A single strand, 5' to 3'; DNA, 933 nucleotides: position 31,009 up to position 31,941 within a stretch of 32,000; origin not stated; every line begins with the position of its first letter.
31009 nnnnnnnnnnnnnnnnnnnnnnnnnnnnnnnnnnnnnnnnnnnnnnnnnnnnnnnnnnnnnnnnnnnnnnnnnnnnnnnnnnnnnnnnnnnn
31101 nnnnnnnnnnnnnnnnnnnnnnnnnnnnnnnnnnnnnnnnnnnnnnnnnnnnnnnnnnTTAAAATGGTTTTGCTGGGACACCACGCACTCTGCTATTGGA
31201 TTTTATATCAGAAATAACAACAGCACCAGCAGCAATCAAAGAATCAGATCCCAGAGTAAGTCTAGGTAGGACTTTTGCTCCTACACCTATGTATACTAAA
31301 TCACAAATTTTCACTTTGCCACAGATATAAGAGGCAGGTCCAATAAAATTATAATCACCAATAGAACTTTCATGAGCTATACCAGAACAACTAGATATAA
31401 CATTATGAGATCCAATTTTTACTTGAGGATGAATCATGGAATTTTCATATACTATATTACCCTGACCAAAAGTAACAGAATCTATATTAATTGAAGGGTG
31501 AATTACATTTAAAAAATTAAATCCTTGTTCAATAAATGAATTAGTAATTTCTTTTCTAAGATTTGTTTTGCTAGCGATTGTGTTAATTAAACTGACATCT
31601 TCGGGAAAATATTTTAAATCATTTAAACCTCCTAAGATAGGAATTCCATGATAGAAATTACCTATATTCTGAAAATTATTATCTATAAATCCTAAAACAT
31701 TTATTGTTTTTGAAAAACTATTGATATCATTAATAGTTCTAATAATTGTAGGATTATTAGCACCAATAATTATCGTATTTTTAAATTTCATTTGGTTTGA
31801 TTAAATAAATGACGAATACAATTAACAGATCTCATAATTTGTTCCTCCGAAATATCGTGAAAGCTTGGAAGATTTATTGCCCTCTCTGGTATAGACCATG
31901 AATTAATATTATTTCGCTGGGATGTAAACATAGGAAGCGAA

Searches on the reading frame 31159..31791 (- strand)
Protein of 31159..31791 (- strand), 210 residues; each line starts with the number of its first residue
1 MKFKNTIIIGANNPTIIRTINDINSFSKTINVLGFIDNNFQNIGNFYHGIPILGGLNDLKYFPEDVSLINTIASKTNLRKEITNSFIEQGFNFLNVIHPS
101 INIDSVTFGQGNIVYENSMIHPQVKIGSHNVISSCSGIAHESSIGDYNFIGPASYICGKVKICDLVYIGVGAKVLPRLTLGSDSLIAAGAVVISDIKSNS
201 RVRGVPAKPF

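Call 17: search_protein_families(library=pfam, proteins=[window:31162-31791:-], max_evalue=0.001)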
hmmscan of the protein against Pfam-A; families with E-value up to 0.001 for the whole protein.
window:31162-31791:- (210 aa): 1 family
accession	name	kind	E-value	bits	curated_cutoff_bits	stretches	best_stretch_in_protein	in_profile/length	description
PF00132.30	Hexapep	-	1.9e-13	49.9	27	2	142-174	2-34/36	Bacterial transferase hexapeptide (six repeats)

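Call 20: find_encoding_contigs(protein=window:31159-31791:-, flank=10000, max_places=4)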
Protein window:31159-31791:- (210 aa): 2 contigs read that carry it; 2 places shown.
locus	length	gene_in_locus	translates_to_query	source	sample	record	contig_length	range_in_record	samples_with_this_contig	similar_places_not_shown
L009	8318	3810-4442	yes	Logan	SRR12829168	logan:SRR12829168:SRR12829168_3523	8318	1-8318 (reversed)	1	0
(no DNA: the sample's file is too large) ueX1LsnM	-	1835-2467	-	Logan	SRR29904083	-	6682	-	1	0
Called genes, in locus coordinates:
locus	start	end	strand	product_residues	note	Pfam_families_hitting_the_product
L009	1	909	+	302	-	?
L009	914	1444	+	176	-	PF00908:dTDP_sugar_isom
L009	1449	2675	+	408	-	PF08421:Methyltransf_13, PF13847:Methyltransf_31 (faint), PF13489:Methyltransf_23, PF08242:Methyltransf_12 (weak), PF08484:Methyltransf_14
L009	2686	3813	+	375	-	PF00266:Aminotran_5 (weak), PF01041:DegT_DnrJ_EryC1, PF00155:Aminotran_1_2 (weak)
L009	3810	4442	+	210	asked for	PF00132:Hexapep (weak)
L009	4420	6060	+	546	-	PF13522:GATase_6, PF13537:GATase_7, PF00733:Asn_synthase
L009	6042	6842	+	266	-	PF04989:RMNT_CmcI, PF13578:Methyltransf_24 (weak)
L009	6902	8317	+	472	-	?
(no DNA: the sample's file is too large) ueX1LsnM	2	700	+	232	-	?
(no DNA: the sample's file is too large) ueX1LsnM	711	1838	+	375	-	PF00266:Aminotran_5 (weak), PF01041:DegT_DnrJ_EryC1, PF00155:Aminotran_1_2 (weak)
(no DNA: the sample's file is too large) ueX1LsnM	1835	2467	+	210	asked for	PF00132:Hexapep (weak)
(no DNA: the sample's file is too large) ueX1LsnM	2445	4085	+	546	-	PF13522:GATase_6, PF13537:GATase_7, PF00733:Asn_synthase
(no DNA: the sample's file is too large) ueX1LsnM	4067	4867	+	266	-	PF04989:RMNT_CmcI, PF13578:Methyltransf_24 (weak)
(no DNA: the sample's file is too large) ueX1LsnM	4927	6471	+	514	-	PF00733:Asn_synthase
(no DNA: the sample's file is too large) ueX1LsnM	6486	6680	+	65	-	?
